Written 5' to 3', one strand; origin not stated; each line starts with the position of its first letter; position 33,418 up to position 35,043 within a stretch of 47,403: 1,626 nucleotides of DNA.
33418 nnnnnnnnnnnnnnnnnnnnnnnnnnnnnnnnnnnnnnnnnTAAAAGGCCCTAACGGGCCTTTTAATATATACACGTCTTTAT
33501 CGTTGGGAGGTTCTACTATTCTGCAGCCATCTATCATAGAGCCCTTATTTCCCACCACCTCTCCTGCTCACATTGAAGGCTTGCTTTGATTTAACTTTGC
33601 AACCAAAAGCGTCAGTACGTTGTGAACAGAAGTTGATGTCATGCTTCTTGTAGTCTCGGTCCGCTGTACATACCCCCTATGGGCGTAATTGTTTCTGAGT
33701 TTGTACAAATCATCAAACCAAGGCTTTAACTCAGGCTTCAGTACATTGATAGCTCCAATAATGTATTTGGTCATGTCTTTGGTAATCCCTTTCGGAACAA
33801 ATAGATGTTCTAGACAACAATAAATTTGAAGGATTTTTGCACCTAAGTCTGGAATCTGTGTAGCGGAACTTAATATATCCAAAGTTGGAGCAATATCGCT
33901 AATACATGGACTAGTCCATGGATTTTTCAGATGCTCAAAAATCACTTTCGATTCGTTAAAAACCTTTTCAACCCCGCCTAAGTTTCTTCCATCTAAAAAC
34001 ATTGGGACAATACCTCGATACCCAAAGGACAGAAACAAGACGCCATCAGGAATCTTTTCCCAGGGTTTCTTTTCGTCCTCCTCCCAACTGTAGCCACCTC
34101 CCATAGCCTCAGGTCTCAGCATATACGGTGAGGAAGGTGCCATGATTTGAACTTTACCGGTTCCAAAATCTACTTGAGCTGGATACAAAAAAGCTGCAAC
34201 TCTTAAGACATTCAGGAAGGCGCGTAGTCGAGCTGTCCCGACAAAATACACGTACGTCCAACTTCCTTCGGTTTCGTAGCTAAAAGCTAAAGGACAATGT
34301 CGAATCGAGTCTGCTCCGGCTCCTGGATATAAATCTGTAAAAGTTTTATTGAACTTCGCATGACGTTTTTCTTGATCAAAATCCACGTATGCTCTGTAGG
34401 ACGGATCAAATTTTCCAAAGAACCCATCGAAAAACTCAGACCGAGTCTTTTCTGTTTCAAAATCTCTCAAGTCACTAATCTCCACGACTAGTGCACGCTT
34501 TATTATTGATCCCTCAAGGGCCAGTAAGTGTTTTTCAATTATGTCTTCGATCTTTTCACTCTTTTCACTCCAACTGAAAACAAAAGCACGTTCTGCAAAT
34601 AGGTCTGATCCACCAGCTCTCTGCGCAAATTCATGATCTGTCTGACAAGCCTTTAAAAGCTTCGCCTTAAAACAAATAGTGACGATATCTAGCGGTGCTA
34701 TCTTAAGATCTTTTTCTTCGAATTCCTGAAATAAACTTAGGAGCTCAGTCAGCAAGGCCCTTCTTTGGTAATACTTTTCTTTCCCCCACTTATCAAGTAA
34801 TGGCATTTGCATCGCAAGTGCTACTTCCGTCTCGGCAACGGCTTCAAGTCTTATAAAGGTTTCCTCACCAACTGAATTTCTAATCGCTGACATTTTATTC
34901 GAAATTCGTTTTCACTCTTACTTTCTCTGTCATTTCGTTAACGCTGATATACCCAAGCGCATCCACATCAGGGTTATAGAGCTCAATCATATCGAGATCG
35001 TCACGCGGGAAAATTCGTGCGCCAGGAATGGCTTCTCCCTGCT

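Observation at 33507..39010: Cassette-like array downstream of ssrA, punctuated by same-strand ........(C/T) motifs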

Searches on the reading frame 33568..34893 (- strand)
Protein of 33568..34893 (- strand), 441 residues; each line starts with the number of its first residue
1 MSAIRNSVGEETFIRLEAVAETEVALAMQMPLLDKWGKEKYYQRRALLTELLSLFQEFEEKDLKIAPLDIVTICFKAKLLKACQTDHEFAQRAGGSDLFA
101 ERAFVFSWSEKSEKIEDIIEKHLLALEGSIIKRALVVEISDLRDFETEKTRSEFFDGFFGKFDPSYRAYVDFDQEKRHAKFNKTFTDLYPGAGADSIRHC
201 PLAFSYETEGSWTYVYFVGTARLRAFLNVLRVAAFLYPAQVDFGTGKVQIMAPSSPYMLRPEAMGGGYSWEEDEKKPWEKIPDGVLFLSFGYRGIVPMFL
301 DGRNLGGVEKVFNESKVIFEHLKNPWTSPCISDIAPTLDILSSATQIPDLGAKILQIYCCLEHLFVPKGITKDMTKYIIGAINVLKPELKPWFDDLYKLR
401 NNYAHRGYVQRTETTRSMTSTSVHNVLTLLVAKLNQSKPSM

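Call 11: search_protein_families(library=pfam, proteins=[window:33568-34893:-], max_evalue=0.01)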
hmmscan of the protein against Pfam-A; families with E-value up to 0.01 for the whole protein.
window:33568-34893:- (441 aa): 0 families

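Call 49: find_encoding_contigs(protein=window:33568-34893:-, flank=10000, max_places=10)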
Protein window:33568-34893:- (441 aa): 1 contig read that carries it; 1 place shown.
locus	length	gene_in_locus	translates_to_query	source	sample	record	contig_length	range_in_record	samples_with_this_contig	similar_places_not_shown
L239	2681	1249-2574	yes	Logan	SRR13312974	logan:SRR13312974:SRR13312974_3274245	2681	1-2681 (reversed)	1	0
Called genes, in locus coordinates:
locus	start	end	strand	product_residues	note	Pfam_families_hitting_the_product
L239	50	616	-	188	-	-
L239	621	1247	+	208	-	-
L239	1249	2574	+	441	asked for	-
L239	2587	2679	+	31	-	?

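Call 73: search_protein_families(library=padloc, max_evalue=0.01, proteins=[window:33568-34893:-])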
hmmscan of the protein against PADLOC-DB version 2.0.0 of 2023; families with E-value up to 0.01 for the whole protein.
window:33568-34893:- (441 aa): 0 families

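Call 74: search_protein_families(library=ncbifam, max_evalue=0.01, proteins=[window:33568-34893:-])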
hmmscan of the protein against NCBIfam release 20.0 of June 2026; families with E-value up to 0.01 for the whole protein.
window:33568-34893:- (441 aa): 1 family
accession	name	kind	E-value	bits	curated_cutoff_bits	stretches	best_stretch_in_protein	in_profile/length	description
TIGR03395.1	sphingomy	equivalog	0.0028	17.1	248.2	0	85-145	107-167/286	sphingomyelin phosphodiesterase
